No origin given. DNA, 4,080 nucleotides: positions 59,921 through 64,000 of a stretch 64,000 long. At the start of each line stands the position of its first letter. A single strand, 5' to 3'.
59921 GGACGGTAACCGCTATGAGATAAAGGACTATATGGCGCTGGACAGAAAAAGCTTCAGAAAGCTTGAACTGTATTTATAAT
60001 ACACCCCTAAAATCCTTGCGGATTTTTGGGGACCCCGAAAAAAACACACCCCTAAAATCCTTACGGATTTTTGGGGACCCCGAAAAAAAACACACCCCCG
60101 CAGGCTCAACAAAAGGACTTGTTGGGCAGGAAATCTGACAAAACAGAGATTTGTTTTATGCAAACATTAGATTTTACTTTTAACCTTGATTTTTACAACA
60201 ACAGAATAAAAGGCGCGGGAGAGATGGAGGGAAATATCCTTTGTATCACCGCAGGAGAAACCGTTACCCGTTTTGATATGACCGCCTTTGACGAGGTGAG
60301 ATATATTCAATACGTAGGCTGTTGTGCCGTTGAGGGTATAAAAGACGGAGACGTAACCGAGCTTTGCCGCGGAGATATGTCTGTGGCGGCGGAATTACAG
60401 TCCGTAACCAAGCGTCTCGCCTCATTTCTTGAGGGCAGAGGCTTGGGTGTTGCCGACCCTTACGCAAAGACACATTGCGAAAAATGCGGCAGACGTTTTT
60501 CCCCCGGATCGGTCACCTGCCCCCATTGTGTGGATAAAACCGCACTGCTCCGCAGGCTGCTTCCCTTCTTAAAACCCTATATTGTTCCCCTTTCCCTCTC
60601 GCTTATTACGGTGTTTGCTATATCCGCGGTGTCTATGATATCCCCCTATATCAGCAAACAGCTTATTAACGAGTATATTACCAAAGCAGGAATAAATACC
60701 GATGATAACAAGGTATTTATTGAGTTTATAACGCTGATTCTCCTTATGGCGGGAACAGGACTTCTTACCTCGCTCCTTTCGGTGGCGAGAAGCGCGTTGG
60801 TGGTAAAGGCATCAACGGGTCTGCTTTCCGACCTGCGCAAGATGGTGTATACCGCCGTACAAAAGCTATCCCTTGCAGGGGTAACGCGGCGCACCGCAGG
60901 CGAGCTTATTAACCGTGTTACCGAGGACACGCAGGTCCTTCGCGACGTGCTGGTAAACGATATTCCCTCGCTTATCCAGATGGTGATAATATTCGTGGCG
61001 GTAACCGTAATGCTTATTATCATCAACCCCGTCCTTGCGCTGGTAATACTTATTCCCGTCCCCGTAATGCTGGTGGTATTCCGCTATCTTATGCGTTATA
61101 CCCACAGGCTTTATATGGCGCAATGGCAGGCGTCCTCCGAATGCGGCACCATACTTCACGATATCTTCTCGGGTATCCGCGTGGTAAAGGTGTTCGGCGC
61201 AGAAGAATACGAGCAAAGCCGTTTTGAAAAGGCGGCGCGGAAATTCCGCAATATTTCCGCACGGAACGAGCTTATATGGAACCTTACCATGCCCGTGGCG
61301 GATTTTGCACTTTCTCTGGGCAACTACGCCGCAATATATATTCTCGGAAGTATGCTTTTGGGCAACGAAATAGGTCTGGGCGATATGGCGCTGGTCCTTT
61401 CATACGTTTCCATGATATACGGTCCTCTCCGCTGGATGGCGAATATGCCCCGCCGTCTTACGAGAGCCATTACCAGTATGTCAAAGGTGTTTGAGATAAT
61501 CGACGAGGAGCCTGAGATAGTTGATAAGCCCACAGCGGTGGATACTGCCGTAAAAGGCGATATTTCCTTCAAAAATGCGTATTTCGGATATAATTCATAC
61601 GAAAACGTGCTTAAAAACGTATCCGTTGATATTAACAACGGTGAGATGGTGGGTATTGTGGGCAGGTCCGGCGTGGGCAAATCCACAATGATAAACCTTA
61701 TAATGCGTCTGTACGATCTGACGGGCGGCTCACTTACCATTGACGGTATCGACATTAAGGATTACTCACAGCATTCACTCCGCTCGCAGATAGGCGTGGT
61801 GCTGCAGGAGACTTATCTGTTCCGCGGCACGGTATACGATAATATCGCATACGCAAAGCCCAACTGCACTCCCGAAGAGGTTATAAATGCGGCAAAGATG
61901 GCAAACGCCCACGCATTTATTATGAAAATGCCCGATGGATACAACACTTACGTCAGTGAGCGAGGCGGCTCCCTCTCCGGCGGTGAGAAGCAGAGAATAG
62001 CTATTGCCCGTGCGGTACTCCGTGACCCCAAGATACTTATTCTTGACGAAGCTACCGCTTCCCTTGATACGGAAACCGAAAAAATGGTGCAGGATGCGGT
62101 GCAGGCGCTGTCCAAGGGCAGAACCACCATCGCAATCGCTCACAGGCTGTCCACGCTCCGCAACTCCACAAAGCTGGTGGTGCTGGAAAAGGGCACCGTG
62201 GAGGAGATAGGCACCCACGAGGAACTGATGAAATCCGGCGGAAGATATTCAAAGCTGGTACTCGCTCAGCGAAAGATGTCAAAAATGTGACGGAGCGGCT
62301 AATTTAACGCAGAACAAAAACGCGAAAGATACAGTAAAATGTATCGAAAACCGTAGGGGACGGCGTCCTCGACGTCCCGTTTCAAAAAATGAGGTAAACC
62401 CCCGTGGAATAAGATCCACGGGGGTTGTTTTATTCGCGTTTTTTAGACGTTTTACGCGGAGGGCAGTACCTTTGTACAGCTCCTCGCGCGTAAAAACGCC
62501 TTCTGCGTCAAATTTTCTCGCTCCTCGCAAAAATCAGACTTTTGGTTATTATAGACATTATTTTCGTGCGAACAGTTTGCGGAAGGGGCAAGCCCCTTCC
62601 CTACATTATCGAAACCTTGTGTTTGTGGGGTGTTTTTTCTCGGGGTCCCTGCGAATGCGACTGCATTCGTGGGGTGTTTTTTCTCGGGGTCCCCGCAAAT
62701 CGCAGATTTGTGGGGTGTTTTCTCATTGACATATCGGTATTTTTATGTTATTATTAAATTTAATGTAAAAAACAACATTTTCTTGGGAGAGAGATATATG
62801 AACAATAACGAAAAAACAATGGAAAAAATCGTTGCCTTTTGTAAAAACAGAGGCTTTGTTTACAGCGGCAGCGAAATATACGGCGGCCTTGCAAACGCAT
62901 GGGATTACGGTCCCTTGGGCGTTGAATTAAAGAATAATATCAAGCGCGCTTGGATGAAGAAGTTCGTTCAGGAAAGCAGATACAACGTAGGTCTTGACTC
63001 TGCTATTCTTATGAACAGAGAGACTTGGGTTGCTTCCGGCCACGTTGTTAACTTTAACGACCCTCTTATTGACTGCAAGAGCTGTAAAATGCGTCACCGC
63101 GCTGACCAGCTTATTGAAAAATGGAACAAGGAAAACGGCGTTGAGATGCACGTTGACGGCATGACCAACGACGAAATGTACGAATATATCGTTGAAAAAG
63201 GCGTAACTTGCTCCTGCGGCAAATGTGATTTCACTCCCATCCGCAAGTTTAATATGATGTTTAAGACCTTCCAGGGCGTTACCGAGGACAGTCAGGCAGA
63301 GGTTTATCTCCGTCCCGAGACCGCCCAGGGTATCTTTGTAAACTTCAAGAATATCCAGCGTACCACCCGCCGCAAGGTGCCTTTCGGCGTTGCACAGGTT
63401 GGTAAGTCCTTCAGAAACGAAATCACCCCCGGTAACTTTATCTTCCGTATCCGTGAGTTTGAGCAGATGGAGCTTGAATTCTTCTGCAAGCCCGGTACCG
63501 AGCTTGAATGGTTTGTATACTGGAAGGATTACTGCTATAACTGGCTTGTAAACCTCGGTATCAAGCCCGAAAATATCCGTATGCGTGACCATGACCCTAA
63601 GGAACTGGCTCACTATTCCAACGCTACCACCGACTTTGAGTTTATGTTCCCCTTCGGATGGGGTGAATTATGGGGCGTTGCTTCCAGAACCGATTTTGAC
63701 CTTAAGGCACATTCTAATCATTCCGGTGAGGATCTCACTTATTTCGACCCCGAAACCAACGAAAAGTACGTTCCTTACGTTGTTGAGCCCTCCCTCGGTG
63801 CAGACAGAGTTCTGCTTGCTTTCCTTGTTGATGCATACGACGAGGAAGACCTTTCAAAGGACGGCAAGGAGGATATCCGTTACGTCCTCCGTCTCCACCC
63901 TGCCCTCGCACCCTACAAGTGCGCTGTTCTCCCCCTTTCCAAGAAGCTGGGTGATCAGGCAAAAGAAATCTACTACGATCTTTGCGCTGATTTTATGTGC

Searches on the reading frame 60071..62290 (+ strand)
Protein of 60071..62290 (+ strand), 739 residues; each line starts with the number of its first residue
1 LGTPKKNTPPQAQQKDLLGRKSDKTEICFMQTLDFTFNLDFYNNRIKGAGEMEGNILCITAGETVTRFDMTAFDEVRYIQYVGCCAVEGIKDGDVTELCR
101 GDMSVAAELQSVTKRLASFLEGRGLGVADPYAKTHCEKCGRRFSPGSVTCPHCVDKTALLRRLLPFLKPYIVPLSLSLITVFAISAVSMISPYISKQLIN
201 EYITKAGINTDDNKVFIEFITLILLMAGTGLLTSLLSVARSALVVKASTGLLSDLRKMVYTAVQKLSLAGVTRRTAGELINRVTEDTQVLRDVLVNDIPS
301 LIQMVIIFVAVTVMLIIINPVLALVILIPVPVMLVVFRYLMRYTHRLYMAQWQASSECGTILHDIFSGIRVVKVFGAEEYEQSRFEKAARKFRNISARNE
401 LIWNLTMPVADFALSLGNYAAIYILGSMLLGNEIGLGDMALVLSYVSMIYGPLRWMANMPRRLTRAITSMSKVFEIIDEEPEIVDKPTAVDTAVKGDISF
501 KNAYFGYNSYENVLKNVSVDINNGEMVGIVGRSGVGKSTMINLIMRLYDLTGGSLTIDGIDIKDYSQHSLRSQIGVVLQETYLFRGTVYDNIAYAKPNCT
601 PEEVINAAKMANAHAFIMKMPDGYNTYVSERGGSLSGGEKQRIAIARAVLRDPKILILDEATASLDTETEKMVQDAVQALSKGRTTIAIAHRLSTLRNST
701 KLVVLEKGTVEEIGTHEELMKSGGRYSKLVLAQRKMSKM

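Call 15: search_protein_families(library=pfam, proteins=[window:60071-62290:+])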
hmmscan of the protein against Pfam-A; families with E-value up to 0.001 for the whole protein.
window:60071-62290:+ (739 aa): 4 families
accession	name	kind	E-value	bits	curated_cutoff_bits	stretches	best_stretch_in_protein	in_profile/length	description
PF00664.28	ABC_membrane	-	5.1e-42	144.9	28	1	176-453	3-274/274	ABC transporter transmembrane region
PF00005.33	ABC_tran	-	1.7e-35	123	25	1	514-663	1-137/137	ABC transporter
PF02463.25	SMC_N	-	1.2e-05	25.3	40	1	468-705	135-211/220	RecF/RecN/SMC N terminal domain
PF03193.22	RsgA_GTPase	-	0.00084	19.6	30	0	514-545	97-127/174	RsgA GTPase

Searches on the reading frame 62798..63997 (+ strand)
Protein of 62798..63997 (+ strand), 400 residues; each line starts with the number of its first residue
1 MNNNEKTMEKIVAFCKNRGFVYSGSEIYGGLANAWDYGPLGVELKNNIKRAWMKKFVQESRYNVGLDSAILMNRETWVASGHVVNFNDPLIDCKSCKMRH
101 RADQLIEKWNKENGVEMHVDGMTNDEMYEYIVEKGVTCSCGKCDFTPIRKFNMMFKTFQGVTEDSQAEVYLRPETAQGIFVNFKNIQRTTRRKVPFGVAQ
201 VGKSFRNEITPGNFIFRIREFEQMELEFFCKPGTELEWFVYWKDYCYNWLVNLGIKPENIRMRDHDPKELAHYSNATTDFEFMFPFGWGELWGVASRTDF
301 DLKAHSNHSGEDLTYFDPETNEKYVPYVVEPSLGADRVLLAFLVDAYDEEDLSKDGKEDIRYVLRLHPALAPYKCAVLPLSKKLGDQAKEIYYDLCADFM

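Call 84: search_protein_families(library=pfam, proteins=[window:62798-63997:+], max_evalue=0.00001)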
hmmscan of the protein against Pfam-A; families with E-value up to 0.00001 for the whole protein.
window:62798-63997:+ (400 aa): 1 family
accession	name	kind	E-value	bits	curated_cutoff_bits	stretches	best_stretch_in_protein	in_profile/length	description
PF00587.30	tRNA-synt_2b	-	2.9e-12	47.4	29.3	1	163-343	5-176/179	tRNA synthetase class II core domain (G, H, P, S and T)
